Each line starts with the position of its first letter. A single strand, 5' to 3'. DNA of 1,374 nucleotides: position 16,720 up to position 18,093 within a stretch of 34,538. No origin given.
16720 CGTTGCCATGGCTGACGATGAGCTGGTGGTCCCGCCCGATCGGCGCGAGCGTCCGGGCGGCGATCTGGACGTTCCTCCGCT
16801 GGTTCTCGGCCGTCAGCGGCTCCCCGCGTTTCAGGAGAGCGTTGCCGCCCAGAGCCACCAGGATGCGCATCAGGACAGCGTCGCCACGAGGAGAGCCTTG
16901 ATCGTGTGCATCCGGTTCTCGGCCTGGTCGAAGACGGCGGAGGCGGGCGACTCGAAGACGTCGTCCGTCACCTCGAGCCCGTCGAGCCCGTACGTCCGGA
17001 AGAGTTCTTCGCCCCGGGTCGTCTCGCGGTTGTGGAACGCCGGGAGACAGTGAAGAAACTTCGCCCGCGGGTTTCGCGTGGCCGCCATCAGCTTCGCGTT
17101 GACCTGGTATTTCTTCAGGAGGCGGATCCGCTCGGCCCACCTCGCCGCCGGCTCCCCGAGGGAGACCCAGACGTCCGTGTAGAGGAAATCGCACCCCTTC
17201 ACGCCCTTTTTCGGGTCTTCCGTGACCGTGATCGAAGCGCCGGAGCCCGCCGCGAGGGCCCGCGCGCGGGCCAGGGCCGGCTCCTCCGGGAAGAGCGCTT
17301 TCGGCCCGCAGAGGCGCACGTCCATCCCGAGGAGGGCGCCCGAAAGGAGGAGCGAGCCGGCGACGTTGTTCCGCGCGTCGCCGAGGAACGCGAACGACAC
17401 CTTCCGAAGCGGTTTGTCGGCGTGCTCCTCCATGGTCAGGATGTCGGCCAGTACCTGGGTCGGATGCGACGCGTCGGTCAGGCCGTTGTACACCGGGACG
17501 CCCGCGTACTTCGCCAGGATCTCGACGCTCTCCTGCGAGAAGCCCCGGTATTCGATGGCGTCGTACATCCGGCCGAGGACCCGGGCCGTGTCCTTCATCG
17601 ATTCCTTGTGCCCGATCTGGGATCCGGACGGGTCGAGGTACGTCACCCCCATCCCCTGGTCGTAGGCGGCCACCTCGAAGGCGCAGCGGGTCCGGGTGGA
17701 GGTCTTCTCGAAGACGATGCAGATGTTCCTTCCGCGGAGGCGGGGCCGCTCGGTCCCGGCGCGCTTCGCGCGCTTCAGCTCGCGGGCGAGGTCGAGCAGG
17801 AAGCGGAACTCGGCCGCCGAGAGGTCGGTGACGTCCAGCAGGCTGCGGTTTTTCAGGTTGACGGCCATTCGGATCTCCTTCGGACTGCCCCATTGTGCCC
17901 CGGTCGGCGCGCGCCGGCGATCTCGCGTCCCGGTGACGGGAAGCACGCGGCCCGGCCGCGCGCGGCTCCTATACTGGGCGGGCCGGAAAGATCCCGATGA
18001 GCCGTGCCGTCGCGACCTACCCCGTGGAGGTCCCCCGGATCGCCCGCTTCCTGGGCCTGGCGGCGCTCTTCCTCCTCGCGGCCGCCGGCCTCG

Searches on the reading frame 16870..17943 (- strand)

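Call 16: search_protein_families(library=pfam, proteins=[window:16870-17943:-], max_evalue=0.01)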
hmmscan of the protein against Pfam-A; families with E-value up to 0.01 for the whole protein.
window:16870-17943:- (357 aa): 2 families
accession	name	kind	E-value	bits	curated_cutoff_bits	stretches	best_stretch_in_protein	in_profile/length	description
PF00185.30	OTCace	-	2e-50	171.3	29.4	1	182-354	3-156/157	Aspartate/ornithine carbamoyltransferase, Asp/Orn binding domain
PF02729.26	OTCace_N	-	1.9e-45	155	29.9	1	33-173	1-148/148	Aspartate/ornithine carbamoyltransferase, carbamoyl-P binding domain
